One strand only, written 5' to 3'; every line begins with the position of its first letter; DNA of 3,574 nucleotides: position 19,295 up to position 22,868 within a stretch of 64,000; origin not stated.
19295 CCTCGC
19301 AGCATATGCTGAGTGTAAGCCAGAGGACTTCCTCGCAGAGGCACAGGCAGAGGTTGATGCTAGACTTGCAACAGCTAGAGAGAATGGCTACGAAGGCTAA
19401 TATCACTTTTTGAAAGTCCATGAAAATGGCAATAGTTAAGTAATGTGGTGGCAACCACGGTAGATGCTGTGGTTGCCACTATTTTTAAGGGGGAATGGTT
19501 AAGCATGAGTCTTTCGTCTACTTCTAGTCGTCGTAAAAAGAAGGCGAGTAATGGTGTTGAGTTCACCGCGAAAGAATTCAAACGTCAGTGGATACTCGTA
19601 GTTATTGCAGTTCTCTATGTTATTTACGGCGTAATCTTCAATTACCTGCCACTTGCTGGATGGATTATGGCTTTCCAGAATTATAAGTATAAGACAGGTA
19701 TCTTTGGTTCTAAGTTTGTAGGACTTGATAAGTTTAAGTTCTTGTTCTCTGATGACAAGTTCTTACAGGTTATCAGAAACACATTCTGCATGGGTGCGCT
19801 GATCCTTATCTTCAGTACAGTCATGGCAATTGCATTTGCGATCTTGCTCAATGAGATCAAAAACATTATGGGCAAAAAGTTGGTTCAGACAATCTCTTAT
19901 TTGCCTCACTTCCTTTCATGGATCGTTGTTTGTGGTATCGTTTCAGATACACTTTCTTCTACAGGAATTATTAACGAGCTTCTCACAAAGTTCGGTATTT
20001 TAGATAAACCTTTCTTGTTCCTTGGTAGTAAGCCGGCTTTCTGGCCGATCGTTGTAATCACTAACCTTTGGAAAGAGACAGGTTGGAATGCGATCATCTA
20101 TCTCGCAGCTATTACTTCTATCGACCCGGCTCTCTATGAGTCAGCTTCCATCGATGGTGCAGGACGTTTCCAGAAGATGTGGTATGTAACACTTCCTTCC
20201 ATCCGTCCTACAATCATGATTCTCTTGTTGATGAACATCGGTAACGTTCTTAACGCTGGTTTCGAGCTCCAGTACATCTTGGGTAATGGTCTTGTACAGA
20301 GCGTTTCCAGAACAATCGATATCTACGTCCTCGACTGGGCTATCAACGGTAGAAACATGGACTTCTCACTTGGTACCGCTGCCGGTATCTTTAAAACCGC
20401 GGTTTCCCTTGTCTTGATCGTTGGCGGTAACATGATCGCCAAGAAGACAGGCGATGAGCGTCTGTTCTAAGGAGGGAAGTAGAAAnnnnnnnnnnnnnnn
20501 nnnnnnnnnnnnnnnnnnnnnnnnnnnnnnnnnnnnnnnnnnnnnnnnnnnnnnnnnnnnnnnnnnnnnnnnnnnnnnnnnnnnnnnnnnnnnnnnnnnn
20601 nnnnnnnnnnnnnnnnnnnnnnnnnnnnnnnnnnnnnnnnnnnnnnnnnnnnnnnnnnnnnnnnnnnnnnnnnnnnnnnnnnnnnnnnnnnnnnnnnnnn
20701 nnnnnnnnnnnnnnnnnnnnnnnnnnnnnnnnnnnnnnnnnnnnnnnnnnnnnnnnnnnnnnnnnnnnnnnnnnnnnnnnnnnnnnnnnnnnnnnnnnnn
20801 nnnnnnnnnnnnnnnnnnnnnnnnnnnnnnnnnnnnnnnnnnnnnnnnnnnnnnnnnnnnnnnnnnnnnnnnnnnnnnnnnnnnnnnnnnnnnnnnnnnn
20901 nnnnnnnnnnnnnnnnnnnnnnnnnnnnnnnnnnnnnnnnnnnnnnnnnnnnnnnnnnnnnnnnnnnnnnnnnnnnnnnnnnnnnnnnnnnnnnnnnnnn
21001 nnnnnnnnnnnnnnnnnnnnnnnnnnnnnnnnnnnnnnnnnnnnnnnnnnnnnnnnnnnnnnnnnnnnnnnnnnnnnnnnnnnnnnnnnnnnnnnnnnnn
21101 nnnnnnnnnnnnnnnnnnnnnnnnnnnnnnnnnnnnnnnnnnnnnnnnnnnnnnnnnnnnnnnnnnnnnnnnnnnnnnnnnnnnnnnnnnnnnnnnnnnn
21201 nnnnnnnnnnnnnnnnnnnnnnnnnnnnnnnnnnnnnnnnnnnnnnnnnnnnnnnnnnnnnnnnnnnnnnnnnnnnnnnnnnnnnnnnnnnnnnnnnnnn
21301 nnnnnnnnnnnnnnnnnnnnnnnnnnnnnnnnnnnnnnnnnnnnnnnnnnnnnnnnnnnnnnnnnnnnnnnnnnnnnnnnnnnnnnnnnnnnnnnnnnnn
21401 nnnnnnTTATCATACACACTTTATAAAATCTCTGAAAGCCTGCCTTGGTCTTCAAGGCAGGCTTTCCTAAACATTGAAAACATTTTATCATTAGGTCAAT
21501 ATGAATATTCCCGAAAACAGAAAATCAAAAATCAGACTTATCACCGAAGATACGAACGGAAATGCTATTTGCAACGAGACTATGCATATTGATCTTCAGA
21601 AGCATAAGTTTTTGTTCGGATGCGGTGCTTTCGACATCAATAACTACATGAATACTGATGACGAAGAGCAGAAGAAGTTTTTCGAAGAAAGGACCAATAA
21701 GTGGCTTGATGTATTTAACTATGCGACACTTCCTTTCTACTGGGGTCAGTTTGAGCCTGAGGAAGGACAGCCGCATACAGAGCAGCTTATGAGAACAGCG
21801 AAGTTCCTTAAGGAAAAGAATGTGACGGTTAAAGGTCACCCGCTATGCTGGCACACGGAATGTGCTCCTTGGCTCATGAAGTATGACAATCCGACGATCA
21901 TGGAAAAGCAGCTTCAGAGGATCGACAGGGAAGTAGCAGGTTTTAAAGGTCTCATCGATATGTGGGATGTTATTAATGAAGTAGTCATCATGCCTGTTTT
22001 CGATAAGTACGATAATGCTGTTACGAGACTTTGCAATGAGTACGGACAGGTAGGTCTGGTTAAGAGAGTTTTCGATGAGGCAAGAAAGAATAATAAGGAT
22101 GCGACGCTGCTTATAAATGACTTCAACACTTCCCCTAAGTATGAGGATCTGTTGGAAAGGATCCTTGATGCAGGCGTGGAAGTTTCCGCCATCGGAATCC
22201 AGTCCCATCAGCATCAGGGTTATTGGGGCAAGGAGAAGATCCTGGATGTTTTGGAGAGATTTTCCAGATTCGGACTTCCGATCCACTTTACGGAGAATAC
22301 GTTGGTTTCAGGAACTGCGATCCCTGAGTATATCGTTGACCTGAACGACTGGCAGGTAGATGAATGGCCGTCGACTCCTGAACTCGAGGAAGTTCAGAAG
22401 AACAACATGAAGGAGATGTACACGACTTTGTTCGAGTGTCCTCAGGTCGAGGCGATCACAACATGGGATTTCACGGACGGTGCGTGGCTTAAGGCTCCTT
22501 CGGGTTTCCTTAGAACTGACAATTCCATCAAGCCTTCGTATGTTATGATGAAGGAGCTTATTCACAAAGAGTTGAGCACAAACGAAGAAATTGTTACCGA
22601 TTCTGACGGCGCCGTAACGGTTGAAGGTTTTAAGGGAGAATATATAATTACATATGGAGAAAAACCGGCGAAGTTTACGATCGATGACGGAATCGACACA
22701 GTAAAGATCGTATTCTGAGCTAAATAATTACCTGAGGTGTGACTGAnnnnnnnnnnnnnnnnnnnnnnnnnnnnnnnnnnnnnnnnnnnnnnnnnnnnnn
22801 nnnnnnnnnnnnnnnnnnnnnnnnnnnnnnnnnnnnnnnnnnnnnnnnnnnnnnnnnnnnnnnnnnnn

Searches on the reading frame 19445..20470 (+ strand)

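Call 57: search_protein_families(library=pfam, proteins=[window:19445-20470:+], max_evalue=0.00001)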
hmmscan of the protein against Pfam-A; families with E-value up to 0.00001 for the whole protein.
window:19445-20470:+ (341 aa): 1 family
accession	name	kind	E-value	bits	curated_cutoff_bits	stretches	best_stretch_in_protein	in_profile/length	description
PF00528.27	BPD_transp_1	-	4.9e-17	62.7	26.4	1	126-329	3-176/184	Binding-protein-dependent transport system inner membrane component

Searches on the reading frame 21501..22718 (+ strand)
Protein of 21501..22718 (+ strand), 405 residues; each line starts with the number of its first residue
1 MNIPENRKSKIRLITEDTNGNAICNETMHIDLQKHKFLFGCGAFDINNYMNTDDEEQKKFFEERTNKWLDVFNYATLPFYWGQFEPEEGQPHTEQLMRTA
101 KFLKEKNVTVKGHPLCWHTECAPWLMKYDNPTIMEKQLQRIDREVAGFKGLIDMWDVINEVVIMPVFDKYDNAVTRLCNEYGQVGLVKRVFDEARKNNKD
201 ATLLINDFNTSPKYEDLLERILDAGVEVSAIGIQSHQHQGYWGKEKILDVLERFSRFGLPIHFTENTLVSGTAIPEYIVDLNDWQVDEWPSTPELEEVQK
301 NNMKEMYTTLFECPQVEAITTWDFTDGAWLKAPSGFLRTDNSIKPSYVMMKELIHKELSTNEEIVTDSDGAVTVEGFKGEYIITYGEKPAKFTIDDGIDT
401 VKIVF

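Call 57: search_protein_families(library=pfam, proteins=[window:21501-22718:+], max_evalue=0.00001)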
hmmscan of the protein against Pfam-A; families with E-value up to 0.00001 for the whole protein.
window:21501-22718:+ (405 aa): 1 family
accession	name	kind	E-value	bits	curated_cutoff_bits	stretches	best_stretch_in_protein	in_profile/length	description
PF00331.26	Glyco_hydro_10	-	1.1e-31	110.7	22.1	1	81-332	47-286/311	Glycosyl hydrolase family 10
